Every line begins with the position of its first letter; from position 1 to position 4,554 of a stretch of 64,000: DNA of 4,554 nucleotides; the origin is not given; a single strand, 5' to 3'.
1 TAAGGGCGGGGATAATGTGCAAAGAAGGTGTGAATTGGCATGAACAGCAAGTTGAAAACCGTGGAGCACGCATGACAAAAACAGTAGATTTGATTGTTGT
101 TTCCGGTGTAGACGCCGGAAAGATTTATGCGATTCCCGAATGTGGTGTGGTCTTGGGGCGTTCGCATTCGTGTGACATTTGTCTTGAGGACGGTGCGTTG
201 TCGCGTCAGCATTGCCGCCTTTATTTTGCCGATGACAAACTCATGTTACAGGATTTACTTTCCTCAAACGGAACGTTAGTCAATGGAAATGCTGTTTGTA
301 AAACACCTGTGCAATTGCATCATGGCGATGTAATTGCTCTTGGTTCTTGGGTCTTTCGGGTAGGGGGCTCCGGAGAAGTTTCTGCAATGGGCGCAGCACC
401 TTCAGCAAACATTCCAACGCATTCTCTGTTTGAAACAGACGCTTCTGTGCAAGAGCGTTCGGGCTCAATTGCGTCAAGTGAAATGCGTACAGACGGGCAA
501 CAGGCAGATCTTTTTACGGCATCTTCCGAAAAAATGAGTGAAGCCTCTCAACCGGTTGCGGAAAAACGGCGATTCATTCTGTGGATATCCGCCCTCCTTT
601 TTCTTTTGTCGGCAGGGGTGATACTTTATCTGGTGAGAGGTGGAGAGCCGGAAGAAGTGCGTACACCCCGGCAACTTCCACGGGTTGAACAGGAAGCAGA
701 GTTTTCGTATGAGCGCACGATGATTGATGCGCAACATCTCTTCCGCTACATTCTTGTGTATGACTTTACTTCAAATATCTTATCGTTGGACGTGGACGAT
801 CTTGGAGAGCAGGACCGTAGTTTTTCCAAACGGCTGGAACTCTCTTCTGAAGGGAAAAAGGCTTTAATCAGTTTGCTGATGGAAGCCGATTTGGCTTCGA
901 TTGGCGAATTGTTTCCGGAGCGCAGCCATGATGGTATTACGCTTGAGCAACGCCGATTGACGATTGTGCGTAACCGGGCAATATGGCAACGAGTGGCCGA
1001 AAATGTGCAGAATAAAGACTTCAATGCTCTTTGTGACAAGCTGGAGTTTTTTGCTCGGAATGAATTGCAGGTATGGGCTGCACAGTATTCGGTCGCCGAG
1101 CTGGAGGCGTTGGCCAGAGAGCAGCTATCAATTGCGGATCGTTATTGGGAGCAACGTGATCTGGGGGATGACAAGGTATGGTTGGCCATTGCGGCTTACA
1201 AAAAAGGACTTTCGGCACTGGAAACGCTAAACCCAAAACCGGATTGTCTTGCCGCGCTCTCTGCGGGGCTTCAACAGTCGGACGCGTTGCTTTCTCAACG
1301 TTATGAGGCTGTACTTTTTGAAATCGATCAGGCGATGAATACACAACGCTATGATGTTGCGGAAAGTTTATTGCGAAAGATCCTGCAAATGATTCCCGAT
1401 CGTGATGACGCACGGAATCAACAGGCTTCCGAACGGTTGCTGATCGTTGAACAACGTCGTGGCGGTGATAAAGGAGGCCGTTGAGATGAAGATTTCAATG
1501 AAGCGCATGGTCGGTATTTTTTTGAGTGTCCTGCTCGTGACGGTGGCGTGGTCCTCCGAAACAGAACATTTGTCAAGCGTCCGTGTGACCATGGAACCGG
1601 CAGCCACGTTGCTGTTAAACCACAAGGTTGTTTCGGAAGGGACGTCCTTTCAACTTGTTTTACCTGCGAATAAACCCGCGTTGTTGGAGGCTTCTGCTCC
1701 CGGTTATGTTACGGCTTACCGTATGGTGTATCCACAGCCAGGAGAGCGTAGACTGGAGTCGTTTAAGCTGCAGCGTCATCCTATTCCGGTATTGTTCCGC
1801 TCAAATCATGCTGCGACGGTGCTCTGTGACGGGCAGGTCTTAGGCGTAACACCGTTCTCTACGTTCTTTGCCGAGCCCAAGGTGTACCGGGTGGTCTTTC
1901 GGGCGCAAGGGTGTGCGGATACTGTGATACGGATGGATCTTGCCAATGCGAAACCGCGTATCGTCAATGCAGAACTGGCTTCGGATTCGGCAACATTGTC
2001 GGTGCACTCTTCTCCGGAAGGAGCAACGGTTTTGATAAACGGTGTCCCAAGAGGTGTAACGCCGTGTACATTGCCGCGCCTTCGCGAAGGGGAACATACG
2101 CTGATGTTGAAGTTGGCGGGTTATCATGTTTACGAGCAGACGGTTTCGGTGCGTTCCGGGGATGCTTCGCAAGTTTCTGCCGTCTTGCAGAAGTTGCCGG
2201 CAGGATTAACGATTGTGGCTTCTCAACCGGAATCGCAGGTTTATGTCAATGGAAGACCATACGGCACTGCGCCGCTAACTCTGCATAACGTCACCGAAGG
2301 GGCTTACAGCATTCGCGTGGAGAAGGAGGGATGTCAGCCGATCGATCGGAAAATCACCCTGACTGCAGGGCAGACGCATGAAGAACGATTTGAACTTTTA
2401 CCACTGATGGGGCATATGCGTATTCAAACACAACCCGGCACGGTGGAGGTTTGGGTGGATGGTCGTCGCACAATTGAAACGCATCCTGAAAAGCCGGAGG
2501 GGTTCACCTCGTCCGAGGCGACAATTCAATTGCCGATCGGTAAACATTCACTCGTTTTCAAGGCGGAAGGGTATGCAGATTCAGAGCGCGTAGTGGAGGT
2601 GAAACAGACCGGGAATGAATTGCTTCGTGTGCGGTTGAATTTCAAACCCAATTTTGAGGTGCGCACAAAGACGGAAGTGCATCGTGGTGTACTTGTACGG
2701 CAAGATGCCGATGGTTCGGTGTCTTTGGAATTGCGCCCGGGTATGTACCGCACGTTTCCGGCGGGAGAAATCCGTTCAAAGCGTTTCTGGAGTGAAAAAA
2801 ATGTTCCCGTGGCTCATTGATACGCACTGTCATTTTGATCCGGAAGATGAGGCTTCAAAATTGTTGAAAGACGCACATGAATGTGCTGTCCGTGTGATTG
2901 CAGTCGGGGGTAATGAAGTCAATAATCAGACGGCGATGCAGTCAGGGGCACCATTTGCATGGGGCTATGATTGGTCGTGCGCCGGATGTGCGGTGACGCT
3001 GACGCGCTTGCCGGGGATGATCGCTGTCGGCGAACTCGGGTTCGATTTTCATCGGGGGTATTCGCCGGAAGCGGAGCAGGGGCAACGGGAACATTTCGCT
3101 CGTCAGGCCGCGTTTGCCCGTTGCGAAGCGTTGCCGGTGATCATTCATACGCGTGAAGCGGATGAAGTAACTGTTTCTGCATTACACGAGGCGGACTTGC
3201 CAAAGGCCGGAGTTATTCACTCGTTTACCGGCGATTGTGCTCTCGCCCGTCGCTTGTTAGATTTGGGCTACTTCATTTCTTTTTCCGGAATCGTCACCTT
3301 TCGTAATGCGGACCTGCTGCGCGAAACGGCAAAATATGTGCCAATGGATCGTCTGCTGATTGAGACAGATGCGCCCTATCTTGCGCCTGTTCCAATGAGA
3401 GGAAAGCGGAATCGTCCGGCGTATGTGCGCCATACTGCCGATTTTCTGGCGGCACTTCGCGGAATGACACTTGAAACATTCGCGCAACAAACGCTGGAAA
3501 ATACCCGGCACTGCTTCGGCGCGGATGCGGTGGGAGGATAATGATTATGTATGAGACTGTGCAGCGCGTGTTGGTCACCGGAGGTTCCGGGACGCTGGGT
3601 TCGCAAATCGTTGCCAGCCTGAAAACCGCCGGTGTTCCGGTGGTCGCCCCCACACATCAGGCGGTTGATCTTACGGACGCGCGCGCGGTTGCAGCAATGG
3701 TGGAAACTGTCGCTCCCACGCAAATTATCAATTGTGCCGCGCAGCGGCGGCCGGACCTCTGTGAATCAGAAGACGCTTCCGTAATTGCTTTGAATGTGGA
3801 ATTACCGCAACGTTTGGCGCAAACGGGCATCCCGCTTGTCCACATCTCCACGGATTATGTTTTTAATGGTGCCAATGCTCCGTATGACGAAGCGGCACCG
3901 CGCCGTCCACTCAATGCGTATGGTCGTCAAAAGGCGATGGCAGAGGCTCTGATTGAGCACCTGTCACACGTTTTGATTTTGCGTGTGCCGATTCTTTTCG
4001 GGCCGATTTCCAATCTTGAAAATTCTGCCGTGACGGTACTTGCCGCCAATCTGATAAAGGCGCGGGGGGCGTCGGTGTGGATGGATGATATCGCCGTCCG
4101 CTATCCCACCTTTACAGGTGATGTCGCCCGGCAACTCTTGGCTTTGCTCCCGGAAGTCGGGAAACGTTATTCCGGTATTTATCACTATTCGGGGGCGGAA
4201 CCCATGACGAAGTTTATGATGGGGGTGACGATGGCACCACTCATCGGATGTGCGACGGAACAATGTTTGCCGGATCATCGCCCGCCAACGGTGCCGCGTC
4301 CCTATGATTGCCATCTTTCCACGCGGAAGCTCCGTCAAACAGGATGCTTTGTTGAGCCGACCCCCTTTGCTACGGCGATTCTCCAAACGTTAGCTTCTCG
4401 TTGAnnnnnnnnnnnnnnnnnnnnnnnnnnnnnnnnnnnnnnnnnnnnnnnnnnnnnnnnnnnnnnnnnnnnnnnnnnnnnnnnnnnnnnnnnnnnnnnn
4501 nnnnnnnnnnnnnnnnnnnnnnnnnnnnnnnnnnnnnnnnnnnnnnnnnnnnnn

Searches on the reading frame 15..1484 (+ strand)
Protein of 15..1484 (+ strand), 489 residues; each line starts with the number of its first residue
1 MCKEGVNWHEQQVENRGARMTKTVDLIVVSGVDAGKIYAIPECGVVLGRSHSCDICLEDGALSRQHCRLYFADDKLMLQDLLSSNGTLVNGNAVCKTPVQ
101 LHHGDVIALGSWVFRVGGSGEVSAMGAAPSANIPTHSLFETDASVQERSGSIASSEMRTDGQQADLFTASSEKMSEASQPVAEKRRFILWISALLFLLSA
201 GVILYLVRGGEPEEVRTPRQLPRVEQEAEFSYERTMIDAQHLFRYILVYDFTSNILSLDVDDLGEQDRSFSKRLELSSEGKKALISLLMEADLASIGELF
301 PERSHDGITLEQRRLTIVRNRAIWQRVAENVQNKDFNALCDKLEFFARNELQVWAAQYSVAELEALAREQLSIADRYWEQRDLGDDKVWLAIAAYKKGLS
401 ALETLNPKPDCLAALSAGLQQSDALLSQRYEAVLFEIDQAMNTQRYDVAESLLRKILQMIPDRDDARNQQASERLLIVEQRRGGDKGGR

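Call 79: search_protein_families(library=pfam, proteins=[window:15-1484:+], max_evalue=0.0001)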
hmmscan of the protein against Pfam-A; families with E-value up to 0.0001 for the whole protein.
window:15-1484:+ (489 aa): 2 families
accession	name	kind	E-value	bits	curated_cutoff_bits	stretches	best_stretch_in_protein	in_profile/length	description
PF00498.31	FHA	-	3.1e-20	72.8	20.7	1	45-110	1-67/67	FHA domain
PF16697.10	Yop-YscD_cpl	-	2.6e-19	69.7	33.2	1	28-116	2-90/94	Inner membrane component of T3SS, cytoplasmic domain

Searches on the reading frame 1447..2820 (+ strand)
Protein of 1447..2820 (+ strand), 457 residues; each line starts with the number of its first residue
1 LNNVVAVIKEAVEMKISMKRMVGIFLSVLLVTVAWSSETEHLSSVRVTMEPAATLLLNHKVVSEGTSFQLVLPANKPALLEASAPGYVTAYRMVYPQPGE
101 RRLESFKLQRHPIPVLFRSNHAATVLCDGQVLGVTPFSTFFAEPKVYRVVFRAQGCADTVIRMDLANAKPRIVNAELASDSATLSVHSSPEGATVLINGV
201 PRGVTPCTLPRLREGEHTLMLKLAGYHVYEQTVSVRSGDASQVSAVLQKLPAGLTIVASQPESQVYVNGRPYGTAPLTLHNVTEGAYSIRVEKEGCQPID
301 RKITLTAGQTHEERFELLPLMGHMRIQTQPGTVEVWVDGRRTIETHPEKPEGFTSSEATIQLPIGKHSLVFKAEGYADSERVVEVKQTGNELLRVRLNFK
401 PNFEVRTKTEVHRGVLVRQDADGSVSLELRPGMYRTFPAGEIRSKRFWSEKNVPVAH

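Call 79: search_protein_families(library=pfam, proteins=[window:1447-2820:+], max_evalue=0.0001)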
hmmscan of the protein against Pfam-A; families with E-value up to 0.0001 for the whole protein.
window:1447-2820:+ (457 aa): 3 families
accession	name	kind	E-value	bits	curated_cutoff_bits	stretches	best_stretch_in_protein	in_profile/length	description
PF08308.17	PEGA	-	2.1e-45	152.9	20.8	2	182-249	2-69/71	PEGA domain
PF13620.12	CarboxypepD_reg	-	8.8e-15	55.3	32.3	0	278-317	41-81/82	Carboxypeptidase regulatory-like domain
PF13715.12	CarbopepD_reg_2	-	5.5e-09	36.4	32.2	0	209-247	38-76/88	CarboxypepD_reg-like domain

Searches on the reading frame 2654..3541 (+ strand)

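Call 79: search_protein_families(library=pfam, proteins=[window:2654-3541:+], max_evalue=0.0001)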
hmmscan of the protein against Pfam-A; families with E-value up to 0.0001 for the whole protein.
window:2654-3541:+ (295 aa): 1 family
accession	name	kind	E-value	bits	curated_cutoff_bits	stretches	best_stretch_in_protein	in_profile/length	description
PF01026.27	TatD_DNase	-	1.6e-57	195.2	27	1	55-289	1-253/253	TatD related DNase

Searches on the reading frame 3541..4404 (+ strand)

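Call 79: search_protein_families(library=pfam, proteins=[window:3541-4404:+], max_evalue=0.0001)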
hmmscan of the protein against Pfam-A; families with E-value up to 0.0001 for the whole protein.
window:3541-4404:+ (287 aa): 3 families
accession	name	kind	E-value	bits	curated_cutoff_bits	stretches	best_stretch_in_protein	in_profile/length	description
PF04321.23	RmlD_sub_bind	-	1.8e-51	175.4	27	1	9-284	2-282/287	RmlD substrate binding domain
PF01370.27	Epimerase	-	6.6e-24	85.1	20.9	1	10-205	1-227/240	NAD dependent epimerase/dehydratase family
PF16363.11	GDP_Man_Dehyd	-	5.1e-09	36.5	27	1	41-143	58-169/332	GDP-mannose 4,6 dehydratase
